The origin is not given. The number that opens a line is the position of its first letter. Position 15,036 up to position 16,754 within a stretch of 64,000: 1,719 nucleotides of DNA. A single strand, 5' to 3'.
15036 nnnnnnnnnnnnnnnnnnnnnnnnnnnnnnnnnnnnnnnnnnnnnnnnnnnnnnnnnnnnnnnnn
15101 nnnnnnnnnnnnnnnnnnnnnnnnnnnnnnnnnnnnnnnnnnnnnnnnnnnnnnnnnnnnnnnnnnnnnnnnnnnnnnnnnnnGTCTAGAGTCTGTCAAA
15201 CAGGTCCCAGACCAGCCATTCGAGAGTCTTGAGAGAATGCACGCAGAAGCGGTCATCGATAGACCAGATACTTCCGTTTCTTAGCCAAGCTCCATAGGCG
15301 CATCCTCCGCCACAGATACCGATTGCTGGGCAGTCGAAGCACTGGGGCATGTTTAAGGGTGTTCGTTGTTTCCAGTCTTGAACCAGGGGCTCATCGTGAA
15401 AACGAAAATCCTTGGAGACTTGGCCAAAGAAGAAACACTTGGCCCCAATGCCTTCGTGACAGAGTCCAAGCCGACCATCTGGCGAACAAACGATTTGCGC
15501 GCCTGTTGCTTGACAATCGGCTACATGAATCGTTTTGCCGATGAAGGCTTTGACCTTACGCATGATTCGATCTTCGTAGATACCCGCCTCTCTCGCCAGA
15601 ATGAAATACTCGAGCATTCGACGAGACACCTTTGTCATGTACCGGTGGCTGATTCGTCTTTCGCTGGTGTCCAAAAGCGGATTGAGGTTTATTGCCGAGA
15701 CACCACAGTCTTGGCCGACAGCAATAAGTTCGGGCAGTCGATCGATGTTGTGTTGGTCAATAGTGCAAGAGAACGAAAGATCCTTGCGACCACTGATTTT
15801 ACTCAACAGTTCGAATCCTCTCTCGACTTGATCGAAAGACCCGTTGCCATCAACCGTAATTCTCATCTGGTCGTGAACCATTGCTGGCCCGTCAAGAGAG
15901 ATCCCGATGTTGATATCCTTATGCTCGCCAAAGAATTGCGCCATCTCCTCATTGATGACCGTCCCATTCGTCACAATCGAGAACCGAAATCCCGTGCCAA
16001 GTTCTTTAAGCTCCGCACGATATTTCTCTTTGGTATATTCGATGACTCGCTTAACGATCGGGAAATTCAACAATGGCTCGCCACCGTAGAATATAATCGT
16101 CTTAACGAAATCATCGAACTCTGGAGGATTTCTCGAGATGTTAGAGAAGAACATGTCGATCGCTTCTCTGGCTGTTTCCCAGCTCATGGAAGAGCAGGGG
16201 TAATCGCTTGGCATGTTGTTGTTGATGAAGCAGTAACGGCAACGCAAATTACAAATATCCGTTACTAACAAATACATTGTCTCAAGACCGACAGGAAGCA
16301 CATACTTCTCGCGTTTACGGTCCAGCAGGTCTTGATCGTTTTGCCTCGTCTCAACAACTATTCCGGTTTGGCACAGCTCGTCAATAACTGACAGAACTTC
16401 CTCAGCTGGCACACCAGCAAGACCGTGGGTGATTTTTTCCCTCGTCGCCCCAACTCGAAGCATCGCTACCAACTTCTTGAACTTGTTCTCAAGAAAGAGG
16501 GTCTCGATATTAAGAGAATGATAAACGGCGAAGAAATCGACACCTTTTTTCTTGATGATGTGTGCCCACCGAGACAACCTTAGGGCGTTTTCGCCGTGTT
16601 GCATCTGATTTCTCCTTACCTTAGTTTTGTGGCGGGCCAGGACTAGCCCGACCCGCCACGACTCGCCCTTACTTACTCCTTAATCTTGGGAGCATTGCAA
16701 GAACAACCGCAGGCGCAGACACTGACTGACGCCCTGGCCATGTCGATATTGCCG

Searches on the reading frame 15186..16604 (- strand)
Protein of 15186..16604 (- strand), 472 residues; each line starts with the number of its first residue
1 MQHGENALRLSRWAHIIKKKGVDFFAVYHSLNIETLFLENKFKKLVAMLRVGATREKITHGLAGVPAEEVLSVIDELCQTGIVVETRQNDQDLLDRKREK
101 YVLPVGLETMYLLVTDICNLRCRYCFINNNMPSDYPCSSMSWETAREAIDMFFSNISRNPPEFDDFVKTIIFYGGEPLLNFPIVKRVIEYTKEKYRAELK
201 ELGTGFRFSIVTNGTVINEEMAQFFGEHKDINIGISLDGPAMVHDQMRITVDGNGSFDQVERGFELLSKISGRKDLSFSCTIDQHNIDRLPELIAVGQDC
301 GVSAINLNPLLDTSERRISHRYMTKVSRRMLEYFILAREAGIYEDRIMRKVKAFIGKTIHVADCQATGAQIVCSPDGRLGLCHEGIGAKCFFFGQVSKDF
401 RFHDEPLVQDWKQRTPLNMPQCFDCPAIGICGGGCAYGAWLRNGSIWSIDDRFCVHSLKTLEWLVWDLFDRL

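Call 3: search_protein_families(library=ncbifam, proteins=[window:15186-16604:-], max_evalue=0.01)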
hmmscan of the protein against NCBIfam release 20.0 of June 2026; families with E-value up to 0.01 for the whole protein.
window:15186-16604:- (472 aa): 69 families (the best 25 are shown)
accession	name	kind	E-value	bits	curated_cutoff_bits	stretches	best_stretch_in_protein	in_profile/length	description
TIGR04136.1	rSAM_FibroRumin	equivalog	6.9e-81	272.4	400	1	11-469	2-454/458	FibroRumin system radical SAM peptide maturase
NF047865.1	rSAM_PapB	equivalog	1.2e-49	169.3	340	1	108-445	3-326/330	PapB family radical SAM/SPASM ranthipeptide maturase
TIGR03974.1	rSAM_six_Cys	equivalog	3.5e-43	148.1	425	1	68-462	60-443/451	thioether cross-link-forming SCIFF peptide maturase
TIGR03906.1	quino_hemo_SAM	equivalog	4.1e-43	147.7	453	1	38-450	25-429/467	quinohemoprotein amine dehydrogenase maturation protein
TIGR04064.1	rSAM_nif11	equivalog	2.4e-41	141.9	518.7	2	103-265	73-222/459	nif11-like peptide radical SAM maturase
NF040492.1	not_ScfB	exception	7.4e-39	133.9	855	1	109-446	96-426/450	ScfB-related radical SAM/SPASM orphan maturase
TIGR04068.1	rSAM_ocin_clost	equivalog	3.3e-38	131.7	500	1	68-335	44-306/462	Cys-rich peptide radical SAM maturase CcpM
NF035951.1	rSAM_RumMC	equivalog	5.4e-34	117.7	720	1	68-272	71-264/510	RumMC family radical SAM sactipeptide maturase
NF038107.1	rSAM_NF038107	equivalog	1.1e-33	116.7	600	1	73-437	50-402/444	Cys-every-fifth radical SAM/SPASM peptide maturase CefB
TIGR03978.1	rSAM_paired_1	equivalog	5e-33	114.6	370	1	93-432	67-414/466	His-Xaa-Ser system radical SAM maturase HxsB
TIGR04163.1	rSAM_cobopep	equivalog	9e-31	107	375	1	75-449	31-401/428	peptide-modifying radical SAM enzyme CbpB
TIGR04280.1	geopep_mat_rSAM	hypoth_equivalog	5.6e-30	104.7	400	1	108-450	84-407/428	geopeptide radical SAM maturase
TIGR04463.1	rSAM_vs_C_rich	equivalog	5.4e-29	101.2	525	1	62-438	36-397/438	TIGR04463 family radical SAM/SPASM RiPP maturase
NF041707.1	rSAM_YhhB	equivalog_domain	2.2e-28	99.2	445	1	108-271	2-156/369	cyclophane-forming radical SAM/SPASM peptide maturase YhhB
TIGR03942.1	sulfatase_rSAM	equivalog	5.5e-28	98.1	349.45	1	116-437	9-326/363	anaerobic sulfatase maturase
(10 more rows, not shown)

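Call 4: search_protein_families(library=pfam, proteins=[window:15186-16604:-], max_evalue=0.01)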
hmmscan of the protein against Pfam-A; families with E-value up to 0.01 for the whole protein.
window:15186-16604:- (472 aa): 2 families
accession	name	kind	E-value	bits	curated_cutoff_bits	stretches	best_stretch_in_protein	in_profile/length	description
PF04055.27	Radical_SAM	-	7.4e-19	69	29.5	1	113-280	2-149/166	Radical SAM superfamily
PF13353.11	Fer4_12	-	9.6e-07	29.6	22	1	114-220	11-101/137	4Fe-4S single cluster domain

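Call 5: find_encoding_contigs(protein=window:15186-16604:-, flank=6000, max_places=6)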
Protein window:15186-16604:- (472 aa): no gene with exactly this product is on record in the collection.

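Call 6: list_cluster_members(proteins=[window:16676-16792:-, window:16676-16843:-, window:15186-16604:-, window:14464-15183:-])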
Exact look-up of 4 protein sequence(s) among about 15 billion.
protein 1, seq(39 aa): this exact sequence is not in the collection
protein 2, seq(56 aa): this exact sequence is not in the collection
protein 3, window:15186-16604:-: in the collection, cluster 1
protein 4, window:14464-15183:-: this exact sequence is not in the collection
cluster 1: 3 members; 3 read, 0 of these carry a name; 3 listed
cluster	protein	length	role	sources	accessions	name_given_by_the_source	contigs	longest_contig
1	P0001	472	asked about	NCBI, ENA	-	-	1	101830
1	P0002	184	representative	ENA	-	-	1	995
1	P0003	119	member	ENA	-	-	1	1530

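Call 7: find_homologous_proteins(query=window:15186-16604:-, max_evalue=1e-20)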
Query window:15186-16604:- (472 aa): 2430 proteins with E <= 1e-20 among 8000 candidates; the best 120 are listed.
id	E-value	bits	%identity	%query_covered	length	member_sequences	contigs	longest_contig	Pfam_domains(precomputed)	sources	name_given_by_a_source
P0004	5.3e-263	891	77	100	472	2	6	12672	PF04055.28,PF13353.12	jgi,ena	-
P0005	8.6e-248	841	77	97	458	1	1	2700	PF04055.28,PF13353.12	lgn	-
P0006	1.7e-208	711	62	99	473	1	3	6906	PF04055.28,PF13353.12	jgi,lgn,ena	jgi:uncharacterized protein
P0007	4.4e-207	706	62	99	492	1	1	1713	PF04055.28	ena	-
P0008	1.4e-205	701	60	99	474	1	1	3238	PF04055.28,PF13353.12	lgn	-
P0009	8.4e-205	699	61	99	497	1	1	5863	PF04055.28,PF13353.12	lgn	-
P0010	2.0e-204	698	60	99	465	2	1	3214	PF04055.28,PF13353.12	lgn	-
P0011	6.1e-198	676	57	99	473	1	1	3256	PF04055.28,PF13353.12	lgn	-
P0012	3.4e-191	654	57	100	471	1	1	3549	PF04055.28,PF13353.12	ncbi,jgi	jgi:uncharacterized protein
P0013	1.0e-190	652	58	99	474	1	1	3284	PF04055.28,PF13353.12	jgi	-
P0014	5.7e-189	647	57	99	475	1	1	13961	PF04055.28,PF13353.12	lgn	-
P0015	1.3e-188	645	57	99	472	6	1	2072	PF04055.28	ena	-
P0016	2.9e-188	644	55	99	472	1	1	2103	PF04055.28,PF13353.12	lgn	-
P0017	3.3e-188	644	57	99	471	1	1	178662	PF04055.28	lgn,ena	-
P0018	4.6e-187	640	57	99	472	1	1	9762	PF04055.28,PF13353.12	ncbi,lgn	-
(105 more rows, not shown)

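Call 9: find_related_loci(query=A1, collection=genome_contigs, flank=6000)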
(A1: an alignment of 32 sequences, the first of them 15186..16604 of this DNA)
Query A1 (472 aa) in genome_contigs; peptide patterns used: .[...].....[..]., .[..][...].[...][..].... (x = any residue, [..] = any of these).
91 stretches matched a pattern; 60 encode a relative of the query (tblastn E <= 1e-3); 60 distinct loci.
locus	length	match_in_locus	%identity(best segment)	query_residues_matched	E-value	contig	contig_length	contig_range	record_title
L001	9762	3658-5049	57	8-472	0e+0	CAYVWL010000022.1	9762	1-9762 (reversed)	MAG TPA_asm: uncultured Candidatus Saccharibacteria bacterium isolate SRP272421_co3_716 genome assembly, contig: NODE_22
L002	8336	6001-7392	55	7-472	0e+0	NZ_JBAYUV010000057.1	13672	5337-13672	MAG: Hyphomicrobium sp. isolate SO_2016_LW3_44 scaffold06422_LW162_2016, whole genome shotgun sequence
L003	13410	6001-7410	53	2-472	0e+0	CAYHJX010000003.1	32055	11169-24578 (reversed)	MAG TPA_asm: uncultured Candidatus Saccharibacteria bacterium isolate ERP119705_co13_219 genome assembly, contig: NODE_1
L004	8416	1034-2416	56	8-472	0e+0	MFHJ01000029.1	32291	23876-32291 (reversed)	MAG: Candidatus Giovannonibacteria bacterium RIFCSPHIGHO2_02_43_16 rifcsphigho2_02_sub10_scaffold_320, whole genome shot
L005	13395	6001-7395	54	1-469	2e-176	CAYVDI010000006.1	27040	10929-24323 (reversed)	MAG TPA_asm: uncultured Bdellovibrionales bacterium isolate SRP135725_co1_487 genome assembly, contig: NODE_2071_length_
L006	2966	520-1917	52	5-472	0e+0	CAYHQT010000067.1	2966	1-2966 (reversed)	MAG TPA_asm: uncultured Candidatus Saccharibacteria bacterium isolate ERP119705_co14_62 genome assembly, contig: NODE_80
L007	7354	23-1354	52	26-471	6e-167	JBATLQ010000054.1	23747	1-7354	MAG: Candidatus Moraniibacteriota bacterium isolate MFD10474_ilm_asm_bin3 k127_73262, whole genome shotgun sequence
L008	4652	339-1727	49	7-472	3e-167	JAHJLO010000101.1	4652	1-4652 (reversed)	MAG: Patescibacteria group bacterium isolate Old_saline.mb.14 Old_saline.mb.14_k141_1046757, whole genome shotgun sequen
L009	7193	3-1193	57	74-471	2e-160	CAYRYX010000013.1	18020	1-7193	MAG TPA_asm: uncultured Bdellovibrionales bacterium isolate binchicken_co245_258 genome assembly, contig: NODE_3197_leng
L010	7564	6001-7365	49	4-472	6e-157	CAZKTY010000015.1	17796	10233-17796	MAG TPA_asm: uncultured Candidatus Saccharibacteria bacterium isolate SRP142039_co2_4 genome assembly, contig: NODE_1819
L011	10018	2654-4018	49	4-472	6e-154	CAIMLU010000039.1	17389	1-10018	uncultured bacterium isolate Loclat_bin-20597 genome assembly, contig: bin-20597:39/66, whole genome shotgun sequence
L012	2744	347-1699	50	8-472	5e-160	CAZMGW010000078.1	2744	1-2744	MAG TPA_asm: uncultured Coxiellaceae bacterium isolate SRP011637_co1_128 genome assembly, contig: NODE_18327_length_2744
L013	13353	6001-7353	48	8-472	1e-147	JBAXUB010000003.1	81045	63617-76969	MAG: Candidatus Taylorbacteria bacterium isolate ELA650 MAG650_3, whole genome shotgun sequence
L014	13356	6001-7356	47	7-472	1e-146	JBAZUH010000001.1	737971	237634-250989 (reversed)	MAG: Candidatus Staskawiczbacteria bacterium isolate SO_2017_GW1_222 NODE_53_length_737971_cov_21.817232_OW334_2017, who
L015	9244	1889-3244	47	7-472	3e-146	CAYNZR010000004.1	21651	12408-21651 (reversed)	MAG TPA_asm: uncultured Candidatus Saccharibacteria bacterium isolate SRP278252_co1_103 genome assembly, contig: NODE_39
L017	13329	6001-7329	38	6-472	7e-102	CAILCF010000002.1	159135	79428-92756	uncultured bacterium isolate AM-lipid-01-D7_bin-1717 genome assembly, contig: bin-1717:2/5, whole genome shotgun sequenc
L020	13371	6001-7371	35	8-471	6e-90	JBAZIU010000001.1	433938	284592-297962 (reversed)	MAG: Candidatus Paceibacterota bacterium isolate SO_2017_LW4_102 scaffold_54_c1_LW137-91_2017, whole genome shotgun sequ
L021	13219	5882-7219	36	8-471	2e-88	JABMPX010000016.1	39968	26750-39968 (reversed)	MAG: Parcubacteria group bacterium isolate bin.79 k141_4161424, whole genome shotgun sequence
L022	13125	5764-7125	34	6-469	3e-82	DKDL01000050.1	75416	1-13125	MAG TPA_asm: Succinatimonas sp. UBA6849 UBA6849_contig_1700, whole genome shotgun sequence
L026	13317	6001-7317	31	6-472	3e-64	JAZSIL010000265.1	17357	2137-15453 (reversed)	MAG: Bacilli bacterium isolate T1900044572_TS20190038.MAGScoT_cleanbin_000019 SGB_438_k141_550576, whole genome shotgun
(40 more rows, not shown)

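Call 18: find_encoding_contigs(protein=P0004, flank=5000, max_places=3)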
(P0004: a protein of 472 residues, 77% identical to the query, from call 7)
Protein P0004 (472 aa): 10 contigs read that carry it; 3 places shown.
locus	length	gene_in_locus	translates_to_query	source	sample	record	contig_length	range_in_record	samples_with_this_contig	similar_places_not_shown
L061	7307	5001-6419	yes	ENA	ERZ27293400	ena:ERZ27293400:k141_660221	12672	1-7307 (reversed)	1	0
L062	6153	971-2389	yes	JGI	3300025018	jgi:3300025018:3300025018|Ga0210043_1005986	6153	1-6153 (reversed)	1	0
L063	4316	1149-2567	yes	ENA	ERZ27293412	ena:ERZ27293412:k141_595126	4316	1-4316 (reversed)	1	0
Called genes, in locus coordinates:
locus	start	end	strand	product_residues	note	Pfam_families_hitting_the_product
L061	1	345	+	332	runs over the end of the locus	PF01921:tRNA-synt_1f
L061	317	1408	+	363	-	-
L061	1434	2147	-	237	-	PF00300:His_Phos_1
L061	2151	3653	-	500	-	PF00503:G-alpha (faint), PF02463:SMC_N (faint), PF13476:AAA_23 (faint), PF25201:nSTAND6 (faint), PF00005:ABC_tran, PF12848:ABC_tran_Xtn, PF00005:ABC_tran, PF13304:AAA_21 (weak), +5 more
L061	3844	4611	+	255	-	PF01978:TrmB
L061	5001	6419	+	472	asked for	PF04055:Radical_SAM, PF13353:Fer4_12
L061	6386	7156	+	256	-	-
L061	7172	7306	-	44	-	?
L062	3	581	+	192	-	?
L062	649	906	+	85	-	-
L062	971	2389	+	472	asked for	PF04055:Radical_SAM, PF13353:Fer4_12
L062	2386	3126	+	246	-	-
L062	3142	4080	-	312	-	PF13518:HTH_28 (weak), PF13565:HTH_32 (weak), PF00665:rve, PF13683:rve_3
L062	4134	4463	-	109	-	PF04055:Radical_SAM (weak)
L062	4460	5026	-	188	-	PF02223:Thymidylate_kin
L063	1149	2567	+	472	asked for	PF04055:Radical_SAM, PF13353:Fer4_12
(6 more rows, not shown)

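Call 19: find_encoding_contigs(protein=P0006, flank=5000, max_places=2)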
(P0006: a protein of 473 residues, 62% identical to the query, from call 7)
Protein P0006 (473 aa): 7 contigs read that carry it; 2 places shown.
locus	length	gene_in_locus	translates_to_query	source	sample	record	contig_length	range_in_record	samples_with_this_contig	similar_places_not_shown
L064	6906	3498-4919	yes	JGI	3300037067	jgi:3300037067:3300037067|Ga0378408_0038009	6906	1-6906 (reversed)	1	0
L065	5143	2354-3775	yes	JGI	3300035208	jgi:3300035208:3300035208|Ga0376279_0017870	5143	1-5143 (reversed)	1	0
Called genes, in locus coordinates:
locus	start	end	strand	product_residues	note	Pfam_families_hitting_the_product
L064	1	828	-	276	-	?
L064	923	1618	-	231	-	-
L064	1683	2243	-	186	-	-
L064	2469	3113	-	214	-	PF07963:N_methyl (weak)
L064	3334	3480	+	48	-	-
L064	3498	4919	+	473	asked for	PF04055:Radical_SAM, PF13353:Fer4_12 (faint)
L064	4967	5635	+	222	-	-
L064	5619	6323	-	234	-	PF06750:A24_N_bact, PF01478:Peptidase_A24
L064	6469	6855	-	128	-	-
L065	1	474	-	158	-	?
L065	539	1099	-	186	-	-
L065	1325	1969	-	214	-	PF07963:N_methyl (weak)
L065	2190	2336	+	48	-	-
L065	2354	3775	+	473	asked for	PF04055:Radical_SAM, PF13353:Fer4_12 (faint)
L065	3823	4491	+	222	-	-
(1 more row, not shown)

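Call 35: search_solved_structures(query=window:15186-16604:-, max_evalue=0.00001)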
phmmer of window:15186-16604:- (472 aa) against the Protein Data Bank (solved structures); distinct sequences matched with E-value up to 0.00001: 5.
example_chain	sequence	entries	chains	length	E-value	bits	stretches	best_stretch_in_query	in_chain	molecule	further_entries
5wgg_A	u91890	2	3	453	1.6e-34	122.3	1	52-466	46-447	Radical SAM domain protein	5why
8vpo_A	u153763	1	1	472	3.7e-24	88.2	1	7-454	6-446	Radical SAM core domain-containing protein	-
9gm3_A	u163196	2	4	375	4.3e-13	51.6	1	113-267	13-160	ChlB radical SAM domain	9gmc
4k37_A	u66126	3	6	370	8.8e-12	47.3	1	115-283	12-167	Anaerobic sulfatase-maturating enzyme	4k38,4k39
4k36_A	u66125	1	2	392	1.2e-11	46.9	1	115-282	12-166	Anaerobic sulfatase-maturating enzyme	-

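Call 53: find_related_loci(query=A1, collection=metagenome_contigs, flank=5000)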
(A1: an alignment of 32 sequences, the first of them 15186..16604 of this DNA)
Query A1 (472 aa) in metagenome_contigs; peptide patterns used: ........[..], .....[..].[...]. (x = any residue, [..] = any of these).
600 stretches matched a pattern (row limit reached: there are more); 570 encode a relative of the query (tblastn E <= 1e-3); the best 80 are kept; 80 distinct loci.
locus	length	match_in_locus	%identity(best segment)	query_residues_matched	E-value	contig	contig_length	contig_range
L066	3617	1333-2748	77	1-472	0e+0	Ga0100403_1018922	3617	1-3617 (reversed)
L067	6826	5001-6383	56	8-472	0e+0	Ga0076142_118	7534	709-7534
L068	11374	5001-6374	50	7-469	1e-158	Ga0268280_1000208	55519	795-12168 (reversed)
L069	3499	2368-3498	47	1-387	5e-117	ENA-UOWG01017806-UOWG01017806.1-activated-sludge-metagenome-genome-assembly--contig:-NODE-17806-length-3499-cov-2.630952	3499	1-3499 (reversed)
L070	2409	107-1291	39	77-472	1e-96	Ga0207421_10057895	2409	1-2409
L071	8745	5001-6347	36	8-471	2e-92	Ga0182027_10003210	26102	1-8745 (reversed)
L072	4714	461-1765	36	20-471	2e-91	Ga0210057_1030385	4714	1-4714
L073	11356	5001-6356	35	6-468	7e-91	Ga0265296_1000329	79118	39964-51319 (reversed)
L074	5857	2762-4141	36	4-472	1e-90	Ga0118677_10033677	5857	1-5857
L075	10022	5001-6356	36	9-470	1e-89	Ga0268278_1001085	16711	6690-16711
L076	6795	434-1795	33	8-472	1e-82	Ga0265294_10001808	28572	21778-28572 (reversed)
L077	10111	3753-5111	33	10-472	1e-81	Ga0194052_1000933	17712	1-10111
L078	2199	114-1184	39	111-471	2e-84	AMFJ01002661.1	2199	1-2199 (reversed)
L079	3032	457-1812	36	8-469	4e-82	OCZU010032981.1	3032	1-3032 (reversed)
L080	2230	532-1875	33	15-468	2e-81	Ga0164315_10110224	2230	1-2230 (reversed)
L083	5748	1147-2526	32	4-469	3e-75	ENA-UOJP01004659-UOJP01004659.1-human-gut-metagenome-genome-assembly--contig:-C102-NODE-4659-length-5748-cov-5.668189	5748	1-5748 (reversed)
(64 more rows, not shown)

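Call 61: predict_structure(alignment_id=A1)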
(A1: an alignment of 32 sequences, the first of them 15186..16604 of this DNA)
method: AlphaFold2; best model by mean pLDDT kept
length: 472 residues; sequences in the alignment: 32
mean_pLDDT: 92.3   pTM: 0.89
mean pLDDT of the five models: 92.3, 89.8, 88.9, 86.9, 86.8
residues with pLDDT >= 90: 377; 70-90: 83; 50-70: 9; < 50: 3
segments of 3 or more residues with pLDDT < 50: 1-3
pLDDT, mean of each block of 10 residues (from residue 1): 71 97 97 97 96 94 94 97 95 96 95 93 76 85 98 97 94 93 98 97 93 96 96 95 93 92 94 91 95 91 91 84 96 95 92 95 82 94 73 91 94 93 95 87 88 92 97 92
secondary structure, 60 per line:
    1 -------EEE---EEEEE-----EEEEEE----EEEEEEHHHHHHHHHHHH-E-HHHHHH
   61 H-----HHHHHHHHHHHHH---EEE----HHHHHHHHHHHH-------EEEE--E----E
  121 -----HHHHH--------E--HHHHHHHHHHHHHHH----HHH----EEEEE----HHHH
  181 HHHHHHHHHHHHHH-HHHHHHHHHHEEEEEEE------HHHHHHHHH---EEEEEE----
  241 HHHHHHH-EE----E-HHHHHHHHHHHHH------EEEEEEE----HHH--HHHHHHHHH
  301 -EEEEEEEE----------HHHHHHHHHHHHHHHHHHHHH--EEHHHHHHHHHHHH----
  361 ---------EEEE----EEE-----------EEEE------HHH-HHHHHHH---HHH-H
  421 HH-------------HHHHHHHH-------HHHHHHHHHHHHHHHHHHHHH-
elements in order: E8-10 E14-18 E24-29 E34-39 H40-51 H55-61 H67-79 E83-85 H90-101 E109-112 H126-130 H142-156 E168-172 H177-194 H196-205 E206-212 H219-227 E231-236 H241-247 H257-269 E276-282 H292-300 E302-309 H320-340 H345-356 E370-373 E378-380 E392-395 H406-412 H436-443 H451-471

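Call 63: fold_search(model_id=the predicted structure, library=pdb)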
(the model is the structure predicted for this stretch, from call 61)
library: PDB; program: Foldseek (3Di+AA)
matches with E <= 10: 1472; with E <= 0.001: 89
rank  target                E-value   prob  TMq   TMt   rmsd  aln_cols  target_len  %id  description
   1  5wgg_A                1.6e-24  1.00  0.75  0.80   4.5       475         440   23  Structural Insights into Thioether Bond Formation in the Biosynthesis of Sactipeptides (released 2017-07-26)
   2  5why_A                2.7e-24  1.00  0.72  0.81   4.0       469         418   23  Structural Insights into Thioether Bond Formation in the Biosynthesis of Sactipeptides (released 2017-07-26)
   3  5why_B                1.6e-23  1.00  0.73  0.81   4.5       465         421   22  Structural Insights into Thioether Bond Formation in the Biosynthesis of Sactipeptides (released 2017-07-26)
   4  8vpo                  1.6e-23  1.00  0.69  0.73   5.6       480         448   18  X-Ray Crystal Structure of TigE from Paramaledivibacter caminithermalis (released 2024-02-07)
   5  9gm3_C                6.0e-16  1.00  0.62  0.77   4.3       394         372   18  Crystal structure of the complex formed between the radical SAM protein ChlB and the leader region of its precursor su (released 2025-06-25)
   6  9gmc_A                9.9e-16  1.00  0.62  0.77   4.1       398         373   18  Crystal structure of the complex formed between the radical SAM protein ChlB and the R3A mutant of ChlA (released 2025-06-25)
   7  9gm3_A                1.0e-15  1.00  0.63  0.78   4.1       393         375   19  Crystal structure of the complex formed between the radical SAM protein ChlB and the leader region of its precursor su (released 2025-06-25)
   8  4k37_A                1.2e-15  1.00  0.57  0.72   4.8       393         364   19  Native anSMEcpe with bound AdoMet (released 2013-05-08)
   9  9gmc_C                1.6e-15  1.00  0.62  0.77   4.4       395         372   18  Crystal structure of the complex formed between the radical SAM protein ChlB and the R3A mutant of ChlA (released 2025-06-25)
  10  4k36_A                2.6e-15  1.00  0.62  0.75   3.6       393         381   18  His6 tagged anSMEcpe with bound AdoMet (released 2013-05-08)
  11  4k38_A                3.4e-15  1.00  0.62  0.77   3.9       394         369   19  Native anSMEcpe with bound AdoMet and Kp18Cys peptide (released 2013-05-08)
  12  4k39_A                6.2e-15  1.00  0.61  0.78   3.7       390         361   18  Native anSMEcpe with bound AdoMet and Cp18Cys peptide (released 2013-05-08)
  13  4k36_B                6.2e-15  1.00  0.58  0.73   4.8       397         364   19  His6 tagged anSMEcpe with bound AdoMet (released 2013-05-08)
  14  5v1q_B                7.4e-15  1.00  0.50  0.53  14.2       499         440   14  Crystal structure of Streptococcus suis SuiB (released 2017-08-30)
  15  4k37_B                1.3e-14  1.00  0.60  0.76   4.0       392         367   18  Native anSMEcpe with bound AdoMet (released 2013-05-08)
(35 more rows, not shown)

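Call 76: search_protein_families(library=padloc, proteins=[window:15186-16604:-], max_evalue=0.01)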
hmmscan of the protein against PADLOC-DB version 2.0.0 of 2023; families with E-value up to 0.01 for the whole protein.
window:15186-16604:- (472 aa): 2 families
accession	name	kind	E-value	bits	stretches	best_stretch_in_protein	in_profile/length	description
PDLC02903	pVip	-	5.6e-15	53.5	1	112-287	4-150/257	Viperins not associated with kinases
PDLC02904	pVip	-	1.2e-10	39.4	1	113-288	8-155/262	Viperins associated with kinases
